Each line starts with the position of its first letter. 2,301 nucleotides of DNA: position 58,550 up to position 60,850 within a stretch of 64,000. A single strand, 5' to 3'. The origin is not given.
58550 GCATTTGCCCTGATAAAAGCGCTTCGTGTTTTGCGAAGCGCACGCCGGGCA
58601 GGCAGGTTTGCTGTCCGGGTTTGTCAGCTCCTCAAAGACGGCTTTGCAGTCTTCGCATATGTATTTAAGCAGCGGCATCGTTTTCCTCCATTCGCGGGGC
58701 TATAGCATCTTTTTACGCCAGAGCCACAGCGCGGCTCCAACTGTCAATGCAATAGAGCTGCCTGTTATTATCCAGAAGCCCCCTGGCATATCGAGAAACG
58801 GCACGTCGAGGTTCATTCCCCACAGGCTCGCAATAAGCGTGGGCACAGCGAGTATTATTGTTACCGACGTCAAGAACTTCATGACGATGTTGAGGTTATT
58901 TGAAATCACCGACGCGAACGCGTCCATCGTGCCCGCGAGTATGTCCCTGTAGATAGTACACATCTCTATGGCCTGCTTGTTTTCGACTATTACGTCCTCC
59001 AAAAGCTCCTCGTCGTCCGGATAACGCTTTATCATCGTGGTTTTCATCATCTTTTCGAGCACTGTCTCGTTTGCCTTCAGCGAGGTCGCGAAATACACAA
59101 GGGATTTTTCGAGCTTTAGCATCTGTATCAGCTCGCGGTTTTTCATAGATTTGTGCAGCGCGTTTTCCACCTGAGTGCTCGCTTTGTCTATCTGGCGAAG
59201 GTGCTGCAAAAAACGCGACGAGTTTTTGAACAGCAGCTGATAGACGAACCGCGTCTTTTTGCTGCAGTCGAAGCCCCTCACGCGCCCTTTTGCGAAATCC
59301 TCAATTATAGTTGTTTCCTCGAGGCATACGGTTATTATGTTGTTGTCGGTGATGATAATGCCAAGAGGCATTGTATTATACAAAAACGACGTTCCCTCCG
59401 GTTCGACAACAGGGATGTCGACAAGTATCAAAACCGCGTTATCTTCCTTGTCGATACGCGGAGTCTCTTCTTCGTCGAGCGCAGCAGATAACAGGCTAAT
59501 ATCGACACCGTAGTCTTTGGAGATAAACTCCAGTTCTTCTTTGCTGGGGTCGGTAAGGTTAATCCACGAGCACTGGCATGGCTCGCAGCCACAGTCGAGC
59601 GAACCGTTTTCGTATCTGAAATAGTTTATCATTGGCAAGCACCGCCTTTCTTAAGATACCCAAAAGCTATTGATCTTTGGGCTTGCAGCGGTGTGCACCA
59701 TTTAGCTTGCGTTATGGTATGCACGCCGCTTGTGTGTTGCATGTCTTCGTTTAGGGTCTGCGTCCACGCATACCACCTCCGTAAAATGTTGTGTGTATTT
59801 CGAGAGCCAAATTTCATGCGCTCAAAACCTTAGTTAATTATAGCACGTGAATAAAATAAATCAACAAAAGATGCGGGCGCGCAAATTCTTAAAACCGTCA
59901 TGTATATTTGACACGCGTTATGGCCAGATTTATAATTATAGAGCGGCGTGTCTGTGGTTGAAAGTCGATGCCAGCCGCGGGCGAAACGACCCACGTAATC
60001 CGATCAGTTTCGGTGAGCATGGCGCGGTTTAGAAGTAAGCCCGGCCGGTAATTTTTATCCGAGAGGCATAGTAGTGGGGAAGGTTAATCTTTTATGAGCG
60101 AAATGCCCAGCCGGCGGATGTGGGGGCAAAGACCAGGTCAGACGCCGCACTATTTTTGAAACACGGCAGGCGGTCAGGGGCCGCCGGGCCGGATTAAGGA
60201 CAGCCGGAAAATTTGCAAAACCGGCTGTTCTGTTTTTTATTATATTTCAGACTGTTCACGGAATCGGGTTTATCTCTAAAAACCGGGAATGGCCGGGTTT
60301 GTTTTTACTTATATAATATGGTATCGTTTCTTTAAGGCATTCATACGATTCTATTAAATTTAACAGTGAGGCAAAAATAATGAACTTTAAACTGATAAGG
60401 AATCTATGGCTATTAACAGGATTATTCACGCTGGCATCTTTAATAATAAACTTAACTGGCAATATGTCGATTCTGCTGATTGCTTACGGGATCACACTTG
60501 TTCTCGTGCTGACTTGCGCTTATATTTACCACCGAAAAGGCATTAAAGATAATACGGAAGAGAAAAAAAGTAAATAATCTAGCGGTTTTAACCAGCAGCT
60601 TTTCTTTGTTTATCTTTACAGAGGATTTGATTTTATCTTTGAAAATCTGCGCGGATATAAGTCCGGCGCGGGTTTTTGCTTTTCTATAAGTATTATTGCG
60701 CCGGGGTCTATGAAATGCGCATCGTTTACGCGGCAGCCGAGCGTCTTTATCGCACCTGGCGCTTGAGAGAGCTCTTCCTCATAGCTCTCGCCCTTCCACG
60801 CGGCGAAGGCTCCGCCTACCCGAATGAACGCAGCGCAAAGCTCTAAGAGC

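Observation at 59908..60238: Self-contained GC-rich structured noncoding unit of about 295 nt and unknown class, divergent from corA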

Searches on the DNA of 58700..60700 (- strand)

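Call 20: search_rna_families(sources=[L001, L002, L003, L004, L005, L006, L007, L008, L009, L010, L011, L012, L013, L014, L015, L016, L017, L018, L019], threshold=gathering)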
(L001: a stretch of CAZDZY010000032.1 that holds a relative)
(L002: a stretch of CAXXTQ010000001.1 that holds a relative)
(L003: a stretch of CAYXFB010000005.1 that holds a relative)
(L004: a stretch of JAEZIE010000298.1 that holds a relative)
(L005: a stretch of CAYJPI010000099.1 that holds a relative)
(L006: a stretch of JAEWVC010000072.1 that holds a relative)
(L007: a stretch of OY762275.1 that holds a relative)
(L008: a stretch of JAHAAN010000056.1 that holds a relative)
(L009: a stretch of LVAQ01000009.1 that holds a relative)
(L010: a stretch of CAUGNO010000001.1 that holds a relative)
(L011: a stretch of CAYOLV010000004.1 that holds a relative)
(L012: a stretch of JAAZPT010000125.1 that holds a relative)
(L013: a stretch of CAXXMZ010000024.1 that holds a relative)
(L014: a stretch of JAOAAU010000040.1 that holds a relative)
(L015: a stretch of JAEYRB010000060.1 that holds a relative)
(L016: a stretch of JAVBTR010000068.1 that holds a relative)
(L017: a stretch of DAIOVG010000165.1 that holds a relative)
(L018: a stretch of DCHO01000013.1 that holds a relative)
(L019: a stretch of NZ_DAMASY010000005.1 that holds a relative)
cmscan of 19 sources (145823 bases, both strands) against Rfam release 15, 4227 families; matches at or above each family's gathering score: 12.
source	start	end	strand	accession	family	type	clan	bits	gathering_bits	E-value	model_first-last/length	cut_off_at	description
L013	1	1785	+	RF02541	LSU_rRNA_bacteria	Gene; rRNA;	CL00112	1828.7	50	0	1122-2925/2925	5'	Bacterial large subunit ribosomal RNA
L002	3501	3709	-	RF03072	raiA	Cis-reg; riboswitch;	-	195.6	101.3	8.4e-50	1-209/209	no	raiA RNA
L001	3499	3706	-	RF03072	raiA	Cis-reg; riboswitch;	-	162.9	101.3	1.3e-40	1-209/209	no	raiA RNA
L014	3540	3706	+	RF00380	Magnesium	Cis-reg; riboswitch;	-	137.4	44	1.8e-30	1-169/169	no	M-box riboswitch aptamer (ykoK leader)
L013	1886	2002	+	RF00001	5S_rRNA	Gene; rRNA;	CL00113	109.5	38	8.2e-23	1-120/120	no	5S ribosomal RNA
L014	1997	2097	-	RF01831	THF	Cis-reg; riboswitch;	-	88.1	36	8.4e-19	1-99/99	no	THF (Tetrahydrofolate) riboswitch aptamer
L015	2882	2954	-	RF00005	tRNA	Gene; tRNA;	CL00001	68.6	29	1.7e-12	1-71/71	no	tRNA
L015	3098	3171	-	RF00005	tRNA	Gene; tRNA;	CL00001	63.6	29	4.1e-11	1-71/71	no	tRNA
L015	3014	3085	-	RF00005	tRNA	Gene; tRNA;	CL00001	63.3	29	4.9e-11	1-71/71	no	tRNA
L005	1190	1275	-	RF00005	tRNA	Gene; tRNA;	CL00001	57.3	29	2.2e-09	1-71/71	no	tRNA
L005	1085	1174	-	RF00005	tRNA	Gene; tRNA;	CL00001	54.2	29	1.6e-08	1-71/71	no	tRNA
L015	1990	2061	+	RF01734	Fluoride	Cis-reg; riboswitch;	-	52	34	3.6e-11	1-64/64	no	Fluoride riboswitch aptamer (crcB RNA motif)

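Call 36: search_rna_families(source=window, start=59500, end=60700, threshold=evalue, max_evalue=1)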
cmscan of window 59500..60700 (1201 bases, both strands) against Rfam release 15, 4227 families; matches with E-value up to 1: 2.
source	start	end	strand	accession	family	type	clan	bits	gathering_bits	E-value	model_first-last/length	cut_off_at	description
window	59941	60150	+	RF03072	raiA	Cis-reg; riboswitch;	-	184.8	101.3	7.5e-49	1-209/209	no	raiA RNA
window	60617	60680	+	RF00079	OmrA-B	Gene; sRNA;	-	19.5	40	0.73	1-87/87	no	OmrA-B family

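Call 49: build_rna_model(alignment_id=A4)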
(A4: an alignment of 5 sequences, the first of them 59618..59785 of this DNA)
Model R1 built from alignment A4 (5 sequences, 171 columns); structure: RNAalifold consensus.
model positions 137; base pairs 28; branch points 1; effective number of sequences 1.36; information 0.591 bits per position. Calibrated on 0.2 Mb of random sequence (short: E-values are rough).
structure used (alignment columns):
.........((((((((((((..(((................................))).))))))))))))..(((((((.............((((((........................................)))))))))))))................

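Call 50: search_with_rna_model(model_id=R1, sources=[window, L001, L002, L003, L004, L005, L006, L007, L008, L009, L010, L011, L012, L013, L014, L015, L016, L017, L018, L019, L020, L021, L022, L023, L024, L025, L026, L027, L028, L029, L030, L031, L032, L033, L034, L035, L036, L037, L038, L039, L040, L041, L042, L043, L044, L045, L046, L047, L048, L049, L050, L051, L052, L053, L054, L055, L056, L057, L058, L059, L060, L061, L062, L063, L064, L065, L066, L067, L068, L069, L070, L071, L072, L073, L074, L075, L076, L077, L078, L079, L080, L081, L082, L083, L084, L085, L086, L087, L088, L089, L090], max_evalue=1)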
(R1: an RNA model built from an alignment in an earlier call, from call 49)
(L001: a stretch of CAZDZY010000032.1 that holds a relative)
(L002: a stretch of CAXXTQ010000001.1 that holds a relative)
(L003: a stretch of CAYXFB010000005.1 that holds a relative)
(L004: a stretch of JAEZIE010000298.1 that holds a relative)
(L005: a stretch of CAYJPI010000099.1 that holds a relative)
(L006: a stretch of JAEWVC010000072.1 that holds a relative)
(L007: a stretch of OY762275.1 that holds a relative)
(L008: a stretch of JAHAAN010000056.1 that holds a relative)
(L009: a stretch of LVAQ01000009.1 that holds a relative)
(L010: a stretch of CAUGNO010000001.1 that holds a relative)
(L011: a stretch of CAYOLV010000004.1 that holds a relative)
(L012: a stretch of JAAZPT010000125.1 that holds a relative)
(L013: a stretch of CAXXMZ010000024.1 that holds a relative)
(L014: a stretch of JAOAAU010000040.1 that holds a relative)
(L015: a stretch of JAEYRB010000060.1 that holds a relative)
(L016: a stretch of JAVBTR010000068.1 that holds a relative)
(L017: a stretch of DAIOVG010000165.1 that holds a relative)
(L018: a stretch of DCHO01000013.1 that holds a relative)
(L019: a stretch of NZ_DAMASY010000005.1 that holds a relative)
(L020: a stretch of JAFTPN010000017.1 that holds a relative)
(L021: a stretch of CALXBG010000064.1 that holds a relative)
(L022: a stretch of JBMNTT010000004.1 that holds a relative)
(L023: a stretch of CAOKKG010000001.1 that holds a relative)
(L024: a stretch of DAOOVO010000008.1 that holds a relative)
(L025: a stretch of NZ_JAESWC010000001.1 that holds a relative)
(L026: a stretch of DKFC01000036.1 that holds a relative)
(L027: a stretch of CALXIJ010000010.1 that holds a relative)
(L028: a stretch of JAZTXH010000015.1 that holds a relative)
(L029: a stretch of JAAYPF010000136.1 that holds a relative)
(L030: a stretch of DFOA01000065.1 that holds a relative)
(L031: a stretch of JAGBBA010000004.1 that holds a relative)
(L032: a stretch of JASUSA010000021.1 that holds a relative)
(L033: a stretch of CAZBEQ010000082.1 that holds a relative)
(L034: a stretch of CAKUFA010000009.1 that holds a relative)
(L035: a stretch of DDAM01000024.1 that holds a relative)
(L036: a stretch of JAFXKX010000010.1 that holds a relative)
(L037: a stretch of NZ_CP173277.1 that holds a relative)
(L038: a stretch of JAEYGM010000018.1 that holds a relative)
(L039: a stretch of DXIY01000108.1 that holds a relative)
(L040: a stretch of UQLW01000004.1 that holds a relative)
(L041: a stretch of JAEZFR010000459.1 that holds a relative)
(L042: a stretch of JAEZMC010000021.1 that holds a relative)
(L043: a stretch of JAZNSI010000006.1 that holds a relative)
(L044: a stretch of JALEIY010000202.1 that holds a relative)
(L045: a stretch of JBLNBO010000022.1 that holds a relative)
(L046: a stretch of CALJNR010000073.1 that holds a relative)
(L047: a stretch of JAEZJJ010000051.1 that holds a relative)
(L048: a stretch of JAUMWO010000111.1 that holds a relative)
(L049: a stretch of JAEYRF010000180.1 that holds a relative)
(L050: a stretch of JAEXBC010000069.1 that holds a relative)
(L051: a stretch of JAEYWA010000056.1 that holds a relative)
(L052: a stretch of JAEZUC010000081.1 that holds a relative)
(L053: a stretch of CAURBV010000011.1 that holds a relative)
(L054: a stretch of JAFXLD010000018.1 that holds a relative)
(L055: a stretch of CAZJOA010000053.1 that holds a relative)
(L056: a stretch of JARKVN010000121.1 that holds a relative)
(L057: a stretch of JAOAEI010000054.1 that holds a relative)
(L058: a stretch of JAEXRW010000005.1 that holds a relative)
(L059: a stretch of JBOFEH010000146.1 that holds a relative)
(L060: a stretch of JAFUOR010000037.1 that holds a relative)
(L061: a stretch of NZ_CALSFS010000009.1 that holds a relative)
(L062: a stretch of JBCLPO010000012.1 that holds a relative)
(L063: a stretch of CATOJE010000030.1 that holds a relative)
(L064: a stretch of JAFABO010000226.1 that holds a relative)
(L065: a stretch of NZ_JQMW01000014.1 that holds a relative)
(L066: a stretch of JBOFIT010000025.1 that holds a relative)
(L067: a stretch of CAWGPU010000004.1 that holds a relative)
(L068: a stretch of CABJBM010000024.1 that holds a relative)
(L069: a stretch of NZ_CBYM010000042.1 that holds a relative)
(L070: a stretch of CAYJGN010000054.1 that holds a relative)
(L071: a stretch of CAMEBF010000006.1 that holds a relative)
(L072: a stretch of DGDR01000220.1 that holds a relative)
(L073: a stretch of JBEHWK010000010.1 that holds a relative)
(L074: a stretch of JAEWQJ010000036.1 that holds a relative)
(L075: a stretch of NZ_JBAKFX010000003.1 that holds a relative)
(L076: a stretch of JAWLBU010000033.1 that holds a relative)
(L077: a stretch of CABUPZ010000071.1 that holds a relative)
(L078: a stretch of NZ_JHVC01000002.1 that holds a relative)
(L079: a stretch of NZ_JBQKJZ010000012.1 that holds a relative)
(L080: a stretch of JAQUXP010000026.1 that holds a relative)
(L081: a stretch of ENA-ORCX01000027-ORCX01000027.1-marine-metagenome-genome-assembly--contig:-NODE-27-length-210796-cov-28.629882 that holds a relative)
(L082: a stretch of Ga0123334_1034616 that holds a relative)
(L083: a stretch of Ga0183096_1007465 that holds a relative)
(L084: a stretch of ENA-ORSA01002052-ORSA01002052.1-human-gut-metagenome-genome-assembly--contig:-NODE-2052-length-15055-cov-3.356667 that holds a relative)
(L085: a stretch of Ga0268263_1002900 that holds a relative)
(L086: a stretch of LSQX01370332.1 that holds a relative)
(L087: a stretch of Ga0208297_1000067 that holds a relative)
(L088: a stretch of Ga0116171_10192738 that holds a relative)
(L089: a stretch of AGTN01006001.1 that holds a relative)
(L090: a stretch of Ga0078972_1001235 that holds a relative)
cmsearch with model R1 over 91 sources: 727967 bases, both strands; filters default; matches with E-value up to 1: 12.
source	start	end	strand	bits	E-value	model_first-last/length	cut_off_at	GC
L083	1950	2084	+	151.6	7.9e-41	1-137/137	no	0.49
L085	7789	7923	+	151.6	7.9e-41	1-137/137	no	0.49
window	59618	59783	-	140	1.8e-37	1-137/137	no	0.48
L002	3886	4021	+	135.6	3.3e-36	1-137/137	no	0.43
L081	1665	1797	+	133.7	1.2e-35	1-137/137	no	0.56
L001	3858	4021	+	124.7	4.8e-33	1-137/137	no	0.48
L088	115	247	-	62.8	4e-15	1-137/137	no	0.53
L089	4062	4187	-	51.9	5.7e-12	1-137/137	no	0.53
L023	3505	3622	-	17.4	0.055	1-137/137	no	0.58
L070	3909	4017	+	17.4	0.057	1-137/137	no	0.39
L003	3848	4021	+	16.6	0.098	1-137/137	no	0.48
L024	8743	8856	-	13.8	0.63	1-137/137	no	0.37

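Call 51: search_with_rna_model(model_id=R1, sources=[window, L001, L002, L003, L070, L081, L083, L088, L089], max_evalue=0.1, make_alignment=true, show_alignments=0)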
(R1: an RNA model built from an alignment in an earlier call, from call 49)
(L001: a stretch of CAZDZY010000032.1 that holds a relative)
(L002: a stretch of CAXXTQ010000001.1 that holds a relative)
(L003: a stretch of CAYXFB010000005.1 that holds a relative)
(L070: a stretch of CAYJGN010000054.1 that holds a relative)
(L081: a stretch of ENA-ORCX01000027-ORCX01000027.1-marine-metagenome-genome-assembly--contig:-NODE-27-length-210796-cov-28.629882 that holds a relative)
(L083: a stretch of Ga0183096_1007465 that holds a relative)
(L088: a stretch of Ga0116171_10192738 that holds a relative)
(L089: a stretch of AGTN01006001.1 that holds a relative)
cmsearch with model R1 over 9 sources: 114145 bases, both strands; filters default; matches with E-value up to 0.1: 9.
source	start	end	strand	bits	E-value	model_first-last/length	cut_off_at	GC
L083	1950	2084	+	151.6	1.2e-41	1-137/137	no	0.49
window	59618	59783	-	140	2.8e-38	1-137/137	no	0.48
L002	3886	4021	+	135.6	5.2e-37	1-137/137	no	0.43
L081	1665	1797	+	133.7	1.9e-36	1-137/137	no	0.56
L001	3858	4021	+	124.7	7.5e-34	1-137/137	no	0.48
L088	115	247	-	62.8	6.2e-16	1-137/137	no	0.53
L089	4062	4187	-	51.9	9e-13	1-137/137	no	0.53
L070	3909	4017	+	17.4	0.009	1-137/137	no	0.39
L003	3848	4021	+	16.6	0.015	1-137/137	no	0.48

Alignment A5: 9 matches aligned to the model, 200 columns, each read 5' to 3' on its own strand. Consensus structure (alignment columns), stored with it:
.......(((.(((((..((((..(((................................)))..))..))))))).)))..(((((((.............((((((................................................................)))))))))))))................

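Call 60: search_rna_families(sources=[L091, L092, L093, L094, L095], threshold=gathering)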
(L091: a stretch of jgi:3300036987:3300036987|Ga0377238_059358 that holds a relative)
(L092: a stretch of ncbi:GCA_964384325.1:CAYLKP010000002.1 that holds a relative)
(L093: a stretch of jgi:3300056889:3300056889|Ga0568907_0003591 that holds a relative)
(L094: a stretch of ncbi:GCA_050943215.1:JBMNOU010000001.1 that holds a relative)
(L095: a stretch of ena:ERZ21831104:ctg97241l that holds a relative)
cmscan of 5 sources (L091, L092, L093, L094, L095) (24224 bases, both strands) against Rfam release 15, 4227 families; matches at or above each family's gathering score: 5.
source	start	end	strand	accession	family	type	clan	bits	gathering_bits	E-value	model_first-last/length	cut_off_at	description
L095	2000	2210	-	RF03072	raiA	Cis-reg; riboswitch;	-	188.1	101.3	1.8e-48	1-209/209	no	raiA RNA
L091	574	781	-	RF03072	raiA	Cis-reg; riboswitch;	-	187.3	101.3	3e-48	1-209/209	no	raiA RNA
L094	1871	2082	-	RF03072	raiA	Cis-reg; riboswitch;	-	184.8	101.3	1.5e-47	1-209/209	no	raiA RNA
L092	1124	1330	-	RF03072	raiA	Cis-reg; riboswitch;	-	182.1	101.3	8.5e-47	1-209/209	no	raiA RNA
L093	526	732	-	RF03072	raiA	Cis-reg; riboswitch;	-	169.5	101.3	3e-43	1-209/209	no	raiA RNA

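Call 66: search_rna_families(sources=[L096, L097, L098, L099, L100], threshold=gathering)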
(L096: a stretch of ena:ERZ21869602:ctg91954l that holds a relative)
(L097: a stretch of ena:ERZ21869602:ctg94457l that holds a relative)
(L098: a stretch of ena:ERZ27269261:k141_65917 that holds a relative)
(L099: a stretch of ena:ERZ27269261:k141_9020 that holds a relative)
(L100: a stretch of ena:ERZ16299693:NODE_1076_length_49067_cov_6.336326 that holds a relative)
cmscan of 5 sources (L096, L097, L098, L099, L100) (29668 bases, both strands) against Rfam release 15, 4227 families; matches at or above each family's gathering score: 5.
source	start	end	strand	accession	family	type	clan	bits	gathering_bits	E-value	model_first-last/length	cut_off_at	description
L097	2049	2255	-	RF03072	raiA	Cis-reg; riboswitch;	-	195.9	101.3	1.4e-50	1-209/209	no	raiA RNA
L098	2047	2253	-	RF03072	raiA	Cis-reg; riboswitch;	-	193.2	101.3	7.8e-50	1-209/209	no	raiA RNA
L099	2047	2254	-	RF03072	raiA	Cis-reg; riboswitch;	-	189.6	101.3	8.5e-49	1-209/209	no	raiA RNA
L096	2045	2253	-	RF03072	raiA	Cis-reg; riboswitch;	-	187.9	101.3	2.4e-48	1-209/209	no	raiA RNA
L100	2011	2222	-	RF03072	raiA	Cis-reg; riboswitch;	-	186.8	101.3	5.1e-48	1-209/209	no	raiA RNA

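Call 67: search_with_rna_model(model_id=R1, sources=[window, L001, L002, L081, L083, L088, L089, L091, L092, L093, L094, L095, L096, L097, L098, L099, L100], max_evalue=0.01, make_alignment=true)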
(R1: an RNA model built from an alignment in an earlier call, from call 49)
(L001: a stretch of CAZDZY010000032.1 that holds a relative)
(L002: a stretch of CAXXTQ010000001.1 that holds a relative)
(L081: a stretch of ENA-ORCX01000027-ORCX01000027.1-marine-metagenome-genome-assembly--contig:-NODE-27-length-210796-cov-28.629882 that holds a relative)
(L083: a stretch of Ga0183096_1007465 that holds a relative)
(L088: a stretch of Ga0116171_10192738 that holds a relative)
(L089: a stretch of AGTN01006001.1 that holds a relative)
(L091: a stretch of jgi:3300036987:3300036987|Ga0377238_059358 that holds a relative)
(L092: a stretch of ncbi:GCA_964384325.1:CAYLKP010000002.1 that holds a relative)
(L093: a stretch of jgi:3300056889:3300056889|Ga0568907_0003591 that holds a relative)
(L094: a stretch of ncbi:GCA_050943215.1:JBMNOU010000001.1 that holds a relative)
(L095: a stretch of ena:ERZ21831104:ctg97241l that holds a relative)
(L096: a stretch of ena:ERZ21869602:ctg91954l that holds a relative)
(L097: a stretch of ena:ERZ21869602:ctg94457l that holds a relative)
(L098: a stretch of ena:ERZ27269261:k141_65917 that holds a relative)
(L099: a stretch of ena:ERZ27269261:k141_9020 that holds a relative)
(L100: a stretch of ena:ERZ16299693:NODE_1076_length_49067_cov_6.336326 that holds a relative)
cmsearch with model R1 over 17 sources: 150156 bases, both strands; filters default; matches with E-value up to 0.01: 17.
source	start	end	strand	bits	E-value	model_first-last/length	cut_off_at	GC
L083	1950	2084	+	151.6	1.6e-41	1-137/137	no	0.49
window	59618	59783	-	140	3.7e-38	1-137/137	no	0.48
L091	938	1106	+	139.3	5.7e-38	1-137/137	no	0.5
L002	3886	4021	+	135.6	6.8e-37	1-137/137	no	0.43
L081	1665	1797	+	133.7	2.5e-36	1-137/137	no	0.56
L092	1489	1661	+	127.3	1.8e-34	1-137/137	no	0.49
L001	3858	4021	+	124.7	9.8e-34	1-137/137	no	0.48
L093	881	1091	+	116.5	2.3e-31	1-137/137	no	0.5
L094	2382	2515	+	109.3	2.8e-29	1-137/137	no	0.48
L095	2382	2515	+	105.3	4e-28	1-137/137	no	0.54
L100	2385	2515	+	84.4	4.7e-22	1-137/137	no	0.53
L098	2383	2515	+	71.7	2.2e-18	1-137/137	no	0.5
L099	2383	2515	+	67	5e-17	1-137/137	no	0.53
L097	2383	2515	+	64.4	2.9e-16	1-137/137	no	0.54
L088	115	247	-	62.8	8.2e-16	1-137/137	no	0.53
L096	2383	2515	+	56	7.9e-14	1-137/137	no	0.5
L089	4062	4187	-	51.9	1.2e-12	1-137/137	no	0.53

Alignment A6: 17 matches aligned to the model, 216 columns, each read 5' to 3' on its own strand. Consensus structure (alignment columns), stored with it:
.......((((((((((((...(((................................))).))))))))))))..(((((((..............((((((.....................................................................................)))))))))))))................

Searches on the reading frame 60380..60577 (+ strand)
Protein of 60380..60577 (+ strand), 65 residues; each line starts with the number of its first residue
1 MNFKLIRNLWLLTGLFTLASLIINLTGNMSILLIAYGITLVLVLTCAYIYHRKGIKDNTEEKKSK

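Call 16: search_protein_families(library=pfam, proteins=[window:60380-60577:+])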
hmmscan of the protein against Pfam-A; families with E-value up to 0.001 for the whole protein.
window:60380-60577:+ (65 aa): 0 families

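Call 31: find_homologous_proteins(query=window:60380-60577:+, max_evalue=0.01)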
Query window:60380-60577:+ (65 aa): 1 proteins with E <= 0.01 among 1 candidates.
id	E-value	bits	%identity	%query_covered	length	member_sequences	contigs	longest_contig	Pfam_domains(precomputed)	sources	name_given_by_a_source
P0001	7.0e-34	131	100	100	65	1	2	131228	-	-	-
